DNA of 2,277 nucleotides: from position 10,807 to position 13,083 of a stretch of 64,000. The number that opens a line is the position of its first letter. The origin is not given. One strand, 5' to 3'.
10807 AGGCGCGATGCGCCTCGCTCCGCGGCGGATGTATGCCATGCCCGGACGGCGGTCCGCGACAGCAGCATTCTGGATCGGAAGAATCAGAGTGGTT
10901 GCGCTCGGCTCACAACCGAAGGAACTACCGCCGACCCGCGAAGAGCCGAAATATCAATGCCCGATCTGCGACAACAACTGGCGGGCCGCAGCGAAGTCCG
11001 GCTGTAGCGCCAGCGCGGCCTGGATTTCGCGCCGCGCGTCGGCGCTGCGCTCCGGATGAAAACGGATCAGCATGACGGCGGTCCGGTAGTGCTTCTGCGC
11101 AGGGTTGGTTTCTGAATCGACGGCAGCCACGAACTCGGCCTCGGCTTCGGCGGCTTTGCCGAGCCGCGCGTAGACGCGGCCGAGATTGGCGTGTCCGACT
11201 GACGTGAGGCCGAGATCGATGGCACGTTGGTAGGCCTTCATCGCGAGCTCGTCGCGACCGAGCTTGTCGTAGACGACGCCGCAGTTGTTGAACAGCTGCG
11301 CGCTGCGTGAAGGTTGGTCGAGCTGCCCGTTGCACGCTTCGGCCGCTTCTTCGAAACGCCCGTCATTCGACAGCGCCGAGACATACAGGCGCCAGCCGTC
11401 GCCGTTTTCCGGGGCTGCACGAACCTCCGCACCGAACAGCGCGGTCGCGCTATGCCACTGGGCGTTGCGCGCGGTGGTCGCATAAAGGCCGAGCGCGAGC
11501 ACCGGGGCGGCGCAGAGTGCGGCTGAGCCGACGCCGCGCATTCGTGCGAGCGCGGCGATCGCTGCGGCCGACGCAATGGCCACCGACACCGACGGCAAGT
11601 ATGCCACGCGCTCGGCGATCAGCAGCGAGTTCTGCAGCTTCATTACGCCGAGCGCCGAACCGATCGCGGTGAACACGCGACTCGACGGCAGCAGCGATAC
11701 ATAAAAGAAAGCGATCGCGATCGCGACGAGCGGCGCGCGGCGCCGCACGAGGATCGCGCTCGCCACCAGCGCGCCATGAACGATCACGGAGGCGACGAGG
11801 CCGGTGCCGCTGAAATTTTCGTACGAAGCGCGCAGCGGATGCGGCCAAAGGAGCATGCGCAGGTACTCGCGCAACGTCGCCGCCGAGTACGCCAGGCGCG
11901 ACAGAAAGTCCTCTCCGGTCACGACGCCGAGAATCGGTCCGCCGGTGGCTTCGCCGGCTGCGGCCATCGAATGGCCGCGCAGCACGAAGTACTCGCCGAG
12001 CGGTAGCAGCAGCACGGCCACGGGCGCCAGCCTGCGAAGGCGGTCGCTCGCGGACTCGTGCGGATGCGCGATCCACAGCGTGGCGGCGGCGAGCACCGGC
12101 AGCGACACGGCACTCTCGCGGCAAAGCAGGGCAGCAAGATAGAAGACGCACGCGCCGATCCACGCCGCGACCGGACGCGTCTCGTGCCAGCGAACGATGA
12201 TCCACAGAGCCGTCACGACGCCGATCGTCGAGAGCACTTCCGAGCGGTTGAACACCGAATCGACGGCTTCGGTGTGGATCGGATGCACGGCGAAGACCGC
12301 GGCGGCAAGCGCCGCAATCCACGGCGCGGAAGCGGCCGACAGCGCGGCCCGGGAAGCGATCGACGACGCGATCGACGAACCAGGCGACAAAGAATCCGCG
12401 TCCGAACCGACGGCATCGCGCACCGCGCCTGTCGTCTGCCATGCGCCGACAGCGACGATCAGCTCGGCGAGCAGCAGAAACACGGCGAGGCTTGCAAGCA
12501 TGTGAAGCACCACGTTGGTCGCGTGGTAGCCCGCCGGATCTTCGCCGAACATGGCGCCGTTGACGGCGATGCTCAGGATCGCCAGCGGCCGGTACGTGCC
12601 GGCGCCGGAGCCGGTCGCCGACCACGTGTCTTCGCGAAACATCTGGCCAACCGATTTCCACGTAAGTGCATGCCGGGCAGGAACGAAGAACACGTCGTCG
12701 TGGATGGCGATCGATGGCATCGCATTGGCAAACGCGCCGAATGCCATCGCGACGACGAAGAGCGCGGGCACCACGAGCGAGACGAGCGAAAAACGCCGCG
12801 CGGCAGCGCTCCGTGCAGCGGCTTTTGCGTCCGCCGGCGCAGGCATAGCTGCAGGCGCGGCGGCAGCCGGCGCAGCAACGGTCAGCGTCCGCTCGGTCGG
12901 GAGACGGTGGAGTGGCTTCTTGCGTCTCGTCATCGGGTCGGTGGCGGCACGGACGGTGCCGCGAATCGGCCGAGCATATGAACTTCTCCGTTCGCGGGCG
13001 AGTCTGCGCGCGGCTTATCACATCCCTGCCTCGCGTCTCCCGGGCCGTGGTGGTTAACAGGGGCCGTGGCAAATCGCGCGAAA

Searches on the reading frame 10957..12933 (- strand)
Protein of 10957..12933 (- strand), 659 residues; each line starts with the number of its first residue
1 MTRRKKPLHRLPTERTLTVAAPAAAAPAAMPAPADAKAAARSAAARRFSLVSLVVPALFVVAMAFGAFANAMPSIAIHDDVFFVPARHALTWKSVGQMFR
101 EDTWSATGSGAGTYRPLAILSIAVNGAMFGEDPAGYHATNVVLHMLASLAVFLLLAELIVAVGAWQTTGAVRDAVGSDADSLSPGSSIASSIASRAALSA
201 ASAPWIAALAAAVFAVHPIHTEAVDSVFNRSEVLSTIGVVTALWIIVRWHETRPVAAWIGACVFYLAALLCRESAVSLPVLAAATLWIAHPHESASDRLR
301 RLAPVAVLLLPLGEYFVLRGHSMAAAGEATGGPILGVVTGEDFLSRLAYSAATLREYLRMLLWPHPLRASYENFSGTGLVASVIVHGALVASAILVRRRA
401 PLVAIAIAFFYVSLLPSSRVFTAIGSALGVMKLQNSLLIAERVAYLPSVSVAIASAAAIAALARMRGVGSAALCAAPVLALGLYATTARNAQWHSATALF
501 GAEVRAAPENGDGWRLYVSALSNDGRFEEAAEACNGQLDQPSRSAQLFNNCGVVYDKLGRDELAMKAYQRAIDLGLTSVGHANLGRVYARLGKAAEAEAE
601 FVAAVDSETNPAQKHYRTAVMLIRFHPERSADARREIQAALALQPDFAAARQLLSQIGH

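Call 75: search_protein_families(library=pfam, proteins=[window:10957-12933:-], max_evalue=0.00001)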
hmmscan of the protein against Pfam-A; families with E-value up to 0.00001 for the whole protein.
window:10957-12933:- (659 aa): 3 families
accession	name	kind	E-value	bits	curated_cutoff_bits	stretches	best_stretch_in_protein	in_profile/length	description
PF07719.23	TPR_2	-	4.2e-08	33.1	27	0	545-574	1-30/34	Tetratricopeptide repeat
PF13181.12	TPR_8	-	5.6e-08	32.8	25.7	0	545-574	1-30/34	Tetratricopeptide repeat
PF00515.34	TPR_1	-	3.7e-07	30.1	27.8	0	545-574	1-30/34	Tetratricopeptide repeat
